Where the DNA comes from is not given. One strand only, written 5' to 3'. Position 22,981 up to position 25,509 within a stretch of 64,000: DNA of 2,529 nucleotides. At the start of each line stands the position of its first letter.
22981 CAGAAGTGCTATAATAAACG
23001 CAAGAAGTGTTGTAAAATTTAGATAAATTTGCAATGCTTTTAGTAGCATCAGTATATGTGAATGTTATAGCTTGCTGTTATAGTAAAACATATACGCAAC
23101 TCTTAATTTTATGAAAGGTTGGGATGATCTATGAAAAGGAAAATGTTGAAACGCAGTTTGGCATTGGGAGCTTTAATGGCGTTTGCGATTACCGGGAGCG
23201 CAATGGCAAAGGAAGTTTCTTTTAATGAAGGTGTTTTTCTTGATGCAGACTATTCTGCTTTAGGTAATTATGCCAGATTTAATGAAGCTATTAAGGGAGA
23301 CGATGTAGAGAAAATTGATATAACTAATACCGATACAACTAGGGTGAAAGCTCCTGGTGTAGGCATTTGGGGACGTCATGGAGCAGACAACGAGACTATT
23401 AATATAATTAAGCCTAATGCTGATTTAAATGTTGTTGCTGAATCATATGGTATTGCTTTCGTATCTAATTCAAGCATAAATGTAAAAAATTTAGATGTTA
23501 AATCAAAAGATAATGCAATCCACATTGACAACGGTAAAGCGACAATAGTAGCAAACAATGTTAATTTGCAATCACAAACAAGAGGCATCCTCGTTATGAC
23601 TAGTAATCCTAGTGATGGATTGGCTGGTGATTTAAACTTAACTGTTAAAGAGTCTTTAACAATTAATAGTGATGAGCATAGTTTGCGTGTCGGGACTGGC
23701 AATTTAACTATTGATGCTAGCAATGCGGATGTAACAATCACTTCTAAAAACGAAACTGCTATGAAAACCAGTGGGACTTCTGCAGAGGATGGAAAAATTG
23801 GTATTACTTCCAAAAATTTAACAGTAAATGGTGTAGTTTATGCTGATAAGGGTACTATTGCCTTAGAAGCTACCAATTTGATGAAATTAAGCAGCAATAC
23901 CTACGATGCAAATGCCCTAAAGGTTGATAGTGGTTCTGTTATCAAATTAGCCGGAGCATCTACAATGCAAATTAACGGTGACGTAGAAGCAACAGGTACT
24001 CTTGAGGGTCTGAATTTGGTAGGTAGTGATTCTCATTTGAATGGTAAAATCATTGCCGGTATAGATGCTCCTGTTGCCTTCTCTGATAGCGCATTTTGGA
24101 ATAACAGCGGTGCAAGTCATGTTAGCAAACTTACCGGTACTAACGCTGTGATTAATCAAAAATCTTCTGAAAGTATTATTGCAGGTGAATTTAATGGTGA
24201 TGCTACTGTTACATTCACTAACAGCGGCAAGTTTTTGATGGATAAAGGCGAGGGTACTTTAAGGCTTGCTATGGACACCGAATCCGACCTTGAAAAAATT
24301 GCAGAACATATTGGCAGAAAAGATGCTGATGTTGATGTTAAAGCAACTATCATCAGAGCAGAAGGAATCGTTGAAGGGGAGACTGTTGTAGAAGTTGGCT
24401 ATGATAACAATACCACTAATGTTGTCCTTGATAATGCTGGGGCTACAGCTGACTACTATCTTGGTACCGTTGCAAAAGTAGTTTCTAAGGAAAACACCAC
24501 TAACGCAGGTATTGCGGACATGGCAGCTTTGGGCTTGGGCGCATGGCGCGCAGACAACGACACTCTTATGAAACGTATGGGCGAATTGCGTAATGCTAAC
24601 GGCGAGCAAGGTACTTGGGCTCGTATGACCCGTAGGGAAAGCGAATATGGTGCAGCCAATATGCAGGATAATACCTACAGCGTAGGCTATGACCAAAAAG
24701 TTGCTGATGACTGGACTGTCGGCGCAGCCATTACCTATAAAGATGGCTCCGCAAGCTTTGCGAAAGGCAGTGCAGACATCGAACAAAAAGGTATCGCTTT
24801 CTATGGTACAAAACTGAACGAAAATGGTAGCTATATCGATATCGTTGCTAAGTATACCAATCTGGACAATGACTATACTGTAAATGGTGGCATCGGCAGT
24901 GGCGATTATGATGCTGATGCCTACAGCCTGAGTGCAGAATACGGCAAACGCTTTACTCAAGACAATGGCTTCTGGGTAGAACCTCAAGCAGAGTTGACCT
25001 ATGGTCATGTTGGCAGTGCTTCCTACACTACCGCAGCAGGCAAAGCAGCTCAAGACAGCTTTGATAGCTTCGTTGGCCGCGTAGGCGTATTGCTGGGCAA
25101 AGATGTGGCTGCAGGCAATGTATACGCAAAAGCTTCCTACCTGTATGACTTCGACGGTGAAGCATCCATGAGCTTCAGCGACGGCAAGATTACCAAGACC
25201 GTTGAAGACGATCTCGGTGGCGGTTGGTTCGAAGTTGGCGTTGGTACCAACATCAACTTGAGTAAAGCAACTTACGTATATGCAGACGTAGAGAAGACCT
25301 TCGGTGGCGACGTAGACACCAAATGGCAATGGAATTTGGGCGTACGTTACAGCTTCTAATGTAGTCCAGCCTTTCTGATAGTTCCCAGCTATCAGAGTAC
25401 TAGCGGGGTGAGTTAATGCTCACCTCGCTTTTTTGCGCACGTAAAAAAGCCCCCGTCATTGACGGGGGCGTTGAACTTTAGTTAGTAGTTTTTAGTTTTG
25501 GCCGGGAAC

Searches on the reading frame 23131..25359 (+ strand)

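Call 7: search_protein_families(library=pfam, proteins=[window:23131-25359:+], max_evalue=0.01)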
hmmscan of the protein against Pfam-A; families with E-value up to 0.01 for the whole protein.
window:23131-25359:+ (742 aa): 1 family
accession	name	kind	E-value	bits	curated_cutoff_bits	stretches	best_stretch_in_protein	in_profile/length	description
PF03797.25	Autotransporter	-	6.3e-40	138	26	1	495-721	8-255/255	Autotransporter beta-domain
